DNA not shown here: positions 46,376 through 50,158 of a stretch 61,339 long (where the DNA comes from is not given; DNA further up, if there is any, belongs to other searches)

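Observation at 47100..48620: Two membrane-fusion-protein-like modules and a PG-binding-like motif embedded in a 2783-aa protein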

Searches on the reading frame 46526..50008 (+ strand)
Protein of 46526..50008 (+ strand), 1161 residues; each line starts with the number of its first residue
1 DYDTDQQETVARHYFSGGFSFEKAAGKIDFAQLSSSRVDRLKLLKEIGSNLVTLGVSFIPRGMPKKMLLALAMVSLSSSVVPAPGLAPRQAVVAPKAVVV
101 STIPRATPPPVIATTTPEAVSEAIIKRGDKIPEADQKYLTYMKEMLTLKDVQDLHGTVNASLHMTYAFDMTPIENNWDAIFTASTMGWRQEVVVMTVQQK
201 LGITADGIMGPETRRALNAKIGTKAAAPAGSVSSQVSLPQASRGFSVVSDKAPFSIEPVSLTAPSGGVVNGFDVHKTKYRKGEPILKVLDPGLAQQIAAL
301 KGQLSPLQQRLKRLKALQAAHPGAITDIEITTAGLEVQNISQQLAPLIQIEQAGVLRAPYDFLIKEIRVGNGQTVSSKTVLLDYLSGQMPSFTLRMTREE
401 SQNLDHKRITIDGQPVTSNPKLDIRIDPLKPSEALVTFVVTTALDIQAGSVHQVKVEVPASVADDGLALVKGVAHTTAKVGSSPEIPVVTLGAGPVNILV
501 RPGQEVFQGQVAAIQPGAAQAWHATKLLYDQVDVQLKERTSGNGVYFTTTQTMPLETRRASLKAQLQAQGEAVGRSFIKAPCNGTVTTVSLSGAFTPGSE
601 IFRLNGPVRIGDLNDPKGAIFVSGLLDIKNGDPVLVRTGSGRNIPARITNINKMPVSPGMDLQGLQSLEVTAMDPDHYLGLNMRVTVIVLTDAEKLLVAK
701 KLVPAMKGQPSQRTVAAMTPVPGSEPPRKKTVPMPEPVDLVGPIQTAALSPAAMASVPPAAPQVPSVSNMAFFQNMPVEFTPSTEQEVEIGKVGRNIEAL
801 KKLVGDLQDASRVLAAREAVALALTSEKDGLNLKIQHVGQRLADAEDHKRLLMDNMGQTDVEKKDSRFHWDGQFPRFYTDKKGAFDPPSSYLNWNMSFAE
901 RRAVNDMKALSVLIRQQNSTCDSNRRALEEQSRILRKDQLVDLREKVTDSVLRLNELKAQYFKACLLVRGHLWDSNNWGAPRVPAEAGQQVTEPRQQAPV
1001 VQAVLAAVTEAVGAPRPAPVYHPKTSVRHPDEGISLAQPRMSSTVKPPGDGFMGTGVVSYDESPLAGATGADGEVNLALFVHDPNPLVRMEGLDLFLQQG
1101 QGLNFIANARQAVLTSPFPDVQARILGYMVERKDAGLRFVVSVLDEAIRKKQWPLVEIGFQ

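Call 38: predict_structure(alignment_id=A3)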
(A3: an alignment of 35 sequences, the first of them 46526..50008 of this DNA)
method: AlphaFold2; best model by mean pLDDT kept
length: 1161 residues; sequences in the alignment: 35
mean_pLDDT: 68.7   pTM: 0.45
mean pLDDT of the five models: 68.7, 66.7, 66.3, 64.6, 63.7
residues with pLDDT >= 90: 280; 70-90: 418; 50-70: 115; < 50: 348
segments of 3 or more residues with pLDDT < 50: 7-116, 225-257, 387-389, 460-466, 707-771, 878-895, 975-1071, 1151-1161
pLDDT, mean of each block of 10 residues (from residue 1): 48 37 36 40 42 32 42 41 32 35 32 48 92 94 96 88 84 96 95 96 94 94 52 31 33 49 87 82 89 91 93 92 87 92 92 86 77 83 63 72 65 67 70 73 61 68 49 82 78 83 80 84 93 89 76 91 91 85 80 78 83 77 86 82 84 77 85 74 82 81 51 33 32 30 27 31 34 54 83 94 96 92 91 95 94 73 61 60 36 55 82 91 93 91 95 94 84 52 36 34 38 35 30 29 30 31 33 71 84 84 80 89 87 72 74 34 31
secondary structure, 60 per line:
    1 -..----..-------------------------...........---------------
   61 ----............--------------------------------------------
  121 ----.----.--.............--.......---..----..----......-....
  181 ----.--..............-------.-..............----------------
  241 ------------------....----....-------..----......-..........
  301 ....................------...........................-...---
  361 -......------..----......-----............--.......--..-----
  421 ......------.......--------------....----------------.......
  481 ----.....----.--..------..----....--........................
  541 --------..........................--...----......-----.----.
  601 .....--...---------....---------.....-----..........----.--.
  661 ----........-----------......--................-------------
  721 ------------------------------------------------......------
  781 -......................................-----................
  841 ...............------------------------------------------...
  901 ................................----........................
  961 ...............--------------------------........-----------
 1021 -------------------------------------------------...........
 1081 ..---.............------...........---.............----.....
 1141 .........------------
elements in order (helices of 4 or more, strands of 3 or more residues): H35-45 H65-76 H133-145 H148-154 H170-175 H177-180 H188-201 H211-224 E259-262 E267-270 E284-289 H291-320 H327-353 E355-357 E362-367 E380-385 E391-397 H398-402 E405-411 E421-426 E433-439 E454-457 E474-480 E485-489 E511-514 H517-540 H549-574 E577-579 E584-589 E600-605 E608-610 E620-623 E633-637 E643-652 E665-672 E684-689 H692-707 H769-774 H782-819 H825-855 H898-932 H937-975 H1002-1009 H1070-1082 H1086-1098 H1105-1115 H1119-1131 H1136-1149

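Call 41: fold_search(model_id=the predicted structure, library=pdb)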
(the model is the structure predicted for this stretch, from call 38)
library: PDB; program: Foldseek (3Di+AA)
matches with E <= 10: 432; with E <= 0.001: 63
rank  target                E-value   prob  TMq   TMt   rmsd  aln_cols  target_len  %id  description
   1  3fpp_A                3.5e-08  1.00  0.11  0.31  11.5       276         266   16  Crystal structure of E.coli MacA (released 2009-04-28)
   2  6iok_L                4.2e-08  1.00  0.14  0.37   7.6       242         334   12  Cryo-EM structure of multidrug efflux pump MexAB-OprM (0 degree state) (released 2019-04-03)
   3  9qgy_G                4.7e-08  1.00  0.11  0.28  10.2       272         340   13  Structure of the YbjP lipoprotein bound to the MacAB-TolC tripartite efflux pump (released 2026-03-25)
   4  1vf7_B                4.9e-08  1.00  0.15  0.60   5.2       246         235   12  Crystal structure of the membrane fusion protein, MexA of the multidrug transporter (released 2004-05-25)
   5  6ta5_D                5.4e-08  1.00  0.14  0.37   8.2       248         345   13  OprM-MexA complex from the MexAB-OprM Pseudomonas aeruginosa whole assembly reconstituted in nanodiscs (released 2020-09-16)
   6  5xu0_B                8.4e-08  1.00  0.13  0.44   7.4       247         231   15  Structure of the membrane fusion protein Spr0693 from Streptococcus pneumoniae R6 (released 2018-01-24)
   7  1vf7_H                8.8e-08  1.00  0.14  0.53   6.2       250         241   12  Crystal structure of the membrane fusion protein, MexA of the multidrug transporter (released 2004-05-25)
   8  6iok_J                1.1e-07  1.00  0.14  0.38   7.8       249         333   12  Cryo-EM structure of multidrug efflux pump MexAB-OprM (0 degree state) (released 2019-04-03)
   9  9a2v_MODEL_1_A        1.1e-07  1.00  0.14  0.33  18.4       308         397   13  Model of E. coli AcrA by in-cell photo-crosslinking MS and deep learning (released 2023-02-24)
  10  1t5e_A                1.2e-07  1.00  0.15  0.61   5.2       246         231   12  The structure of MexA (released 2004-05-18)
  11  1vf7_K                1.3e-07  1.00  0.14  0.55   5.8       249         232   12  Crystal structure of the membrane fusion protein, MexA of the multidrug transporter (released 2004-05-25)
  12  9v53_A1               1.4e-07  1.00  0.13  0.33   8.9       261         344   13  Structure of TolC, YbjP, and AcrABZ complex (released 2025-11-05)
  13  1vf7_G                1.7e-07  1.00  0.15  0.61   5.1       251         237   13  Crystal structure of the membrane fusion protein, MexA of the multidrug transporter (released 2004-05-25)
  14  1vf7_F                1.7e-07  1.00  0.14  0.53   6.1       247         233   11  Crystal structure of the membrane fusion protein, MexA of the multidrug transporter (released 2004-05-25)
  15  6iol_K                1.9e-07  1.00  0.14  0.38   6.5       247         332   11  Cryo-EM structure of multidrug efflux pump MexAB-OprM (60 degree state) (released 2019-04-03)
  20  1vf7_C                2.7e-07  1.00  0.15  0.57   5.6       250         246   11  Crystal structure of the membrane fusion protein, MexA of the multidrug transporter (released 2004-05-25)
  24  1vf7_M                3.0e-07  1.00  0.14  0.51   6.3       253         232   13  Crystal structure of the membrane fusion protein, MexA of the multidrug transporter (released 2004-05-25)
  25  1vf7_E                3.1e-07  1.00  0.15  0.58   5.4       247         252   12  Crystal structure of the membrane fusion protein, MexA of the multidrug transporter (released 2004-05-25)
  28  3fpp_B                4.0e-07  1.00  0.12  0.34  10.3       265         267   15  Crystal structure of E.coli MacA (released 2009-04-28)
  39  1vf7_A                1.1e-06  1.00  0.14  0.54   6.0       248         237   12  Crystal structure of the membrane fusion protein, MexA of the multidrug transporter (released 2004-05-25)
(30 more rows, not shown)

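Call 45: fold_search(model_id=the predicted structure, library=viral)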
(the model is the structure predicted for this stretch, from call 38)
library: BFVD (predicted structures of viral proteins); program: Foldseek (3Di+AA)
matches with E <= 10: 239; with E <= 0.001: 0
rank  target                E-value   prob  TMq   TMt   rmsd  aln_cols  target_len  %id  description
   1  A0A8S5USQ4            7.6e-03  0.15  0.05  0.06  40.0       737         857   11  Uncharacterized protein [Myoviridae sp. ctijX18]
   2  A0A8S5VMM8            2.4e-02  0.15  0.04  0.10  41.6       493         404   11  (no name in the UniProt tables at hand)
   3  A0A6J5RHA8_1          4.4e-02  0.18  0.05  0.05  39.8       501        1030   12  2'-5' RNA ligase superfamily [uncultured Caudovirales phage]
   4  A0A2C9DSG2            1.6e-01  0.91  0.09  0.21  16.7       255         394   10  Uncharacterized protein [Western grey kangaroopox virus]
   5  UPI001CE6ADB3         1.6e-01  0.28  0.06  0.10  25.6       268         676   12  (no name look-up for this kind of identifier)
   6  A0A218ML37            1.6e-01  0.08  0.05  0.05  24.7       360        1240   12  Uncharacterized protein [uncultured virus]
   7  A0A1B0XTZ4            2.2e-01  0.02  0.04  0.04  66.2      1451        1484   12  (no name in the UniProt tables at hand)
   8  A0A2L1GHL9            2.3e-01  0.18  0.07  0.11  32.9       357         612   17  (no name in the UniProt tables at hand)
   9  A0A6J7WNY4            2.9e-01  0.06  0.05  0.06  32.5       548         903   14  Uncharacterized protein [uncultured Caudovirales phage]
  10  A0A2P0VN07            3.4e-01  0.02  0.04  0.05  48.1       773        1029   11  Uncharacterized protein [Tetraselmis virus 1]
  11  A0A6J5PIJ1            3.7e-01  0.97  0.06  0.15  10.9       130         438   15  SGNH_hydrolase domain containing protein [uncultured Caudovirales phage]
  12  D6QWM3                3.9e-01  0.97  0.06  0.18  19.2       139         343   14  (no name in the UniProt tables at hand)
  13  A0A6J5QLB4            3.9e-01  0.97  0.05  0.12   7.5       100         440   23  lysozyme [uncultured Caudovirales phage]
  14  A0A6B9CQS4            4.1e-01  0.23  0.06  0.14  34.0       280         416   14  Uncharacterized protein [Chrysodeixis includens nucleopolyhedrovirus]
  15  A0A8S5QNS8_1          4.5e-01  0.96  0.06  0.07  11.8       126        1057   12  Tail tape measure [Siphoviridae sp. ctgBD49]
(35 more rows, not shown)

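Call 54: find_related_loci(query=A3, collection=genome_contigs, flank=3000)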
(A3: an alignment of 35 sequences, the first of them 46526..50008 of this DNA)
Query A3 (1161 aa) in genome_contigs; peptide patterns used: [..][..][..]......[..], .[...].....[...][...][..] (x = any residue, [..] = any of these).
367 stretches matched a pattern; 27 encode a relative of the query (tblastn E <= 1e-3); 27 distinct loci.
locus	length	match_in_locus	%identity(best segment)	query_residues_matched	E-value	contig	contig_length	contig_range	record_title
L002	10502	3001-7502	32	1-1161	1e-56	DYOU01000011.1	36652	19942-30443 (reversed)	MAG TPA_asm: Candidatus Elulimicrobium sp. isolate SulCav_GS09_5_2_46_18 SulCav_GS09_5_1564_length_36652_cov_10_370823,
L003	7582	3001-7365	31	1-1161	7e-49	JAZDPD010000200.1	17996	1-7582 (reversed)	MAG: Candidatus Omnitrophota bacterium isolate MEGAHIT-group-0.817 k141_4956886, whole genome shotgun sequence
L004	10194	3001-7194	33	1-1161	9e-49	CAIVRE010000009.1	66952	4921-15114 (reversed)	MAG: Candidatus Omnitrophica bacterium isolate AM-lipid-02-D9_bin-0629 genome assembly, contig: bin-0629:09/34, whole ge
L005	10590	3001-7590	40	1-1161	2e-47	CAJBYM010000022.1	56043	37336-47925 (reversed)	MAG: Candidatus Omnitrophica bacterium isolate Loc090907-5m_bin-489 genome assembly, contig: bin-489:022/139, whole geno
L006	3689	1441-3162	30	1-695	3e-46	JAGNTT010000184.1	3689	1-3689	MAG: Candidatus Omnitrophota bacterium isolate Go_SlAct_bin_392 Go_SlAct_194177_length_3689_cov_8.675182, whole genome s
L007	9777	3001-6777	29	1-1161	2e-42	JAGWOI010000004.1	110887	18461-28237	MAG: Candidatus Omnitrophota bacterium isolate REEB252 contig-150_191, whole genome shotgun sequence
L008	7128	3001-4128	38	3-1161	2e-40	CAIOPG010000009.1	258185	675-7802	MAG: Candidatus Omnitrophica bacterium isolate Umea1p4_bin-199 genome assembly, contig: bin-199:09/20, whole genome shot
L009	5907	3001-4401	29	232-695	2e-38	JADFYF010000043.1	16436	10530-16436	MAG: Candidatus Omnitrophota bacterium isolate nDJH6bin18 nDJH6_bin18_NODE_43_length_16436_cov_2.225213, whole genome sh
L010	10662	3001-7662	31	1-1161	9e-37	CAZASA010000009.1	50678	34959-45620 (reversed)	MAG TPA_asm: uncultured Planctomycetales bacterium isolate binchicken_co241_31 genome assembly, contig: NODE_611_length_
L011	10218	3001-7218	28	1-1161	2e-31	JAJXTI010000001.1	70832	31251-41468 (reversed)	MAG: bacterium isolate BP4.bin41 NODE_321_length_70832_cov_1.529736, whole genome shotgun sequence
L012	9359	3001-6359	26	254-1143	4e-25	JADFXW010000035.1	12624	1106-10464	MAG: Candidatus Omnitrophota bacterium isolate nDJH2bin13 nDJH2_bin13_NODE_35_length_12624_cov_1.794351, whole genome sh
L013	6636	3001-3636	32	1-220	7e-25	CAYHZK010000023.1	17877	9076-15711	MAG TPA_asm: uncultured Planctomycetales bacterium isolate ERP119705_co15_651 genome assembly, contig: NODE_3142_length_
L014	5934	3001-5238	27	1-694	2e-22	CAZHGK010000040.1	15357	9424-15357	MAG TPA_asm: uncultured Planctomycetales bacterium isolate SRP278252_co2_12 genome assembly, contig: NODE_7994_length_15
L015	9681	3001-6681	39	1-1161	0e+0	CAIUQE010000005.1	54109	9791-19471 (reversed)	MAG: Candidatus Omnitrophica bacterium isolate MJ-2014-D6_bin-075 genome assembly, contig: bin-075:05/49, whole genome s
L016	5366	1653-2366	29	1-244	7e-19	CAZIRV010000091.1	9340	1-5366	MAG TPA_asm: uncultured Planctomycetales bacterium isolate SRP128015_co1_466 genome assembly, contig: NODE_12176_length_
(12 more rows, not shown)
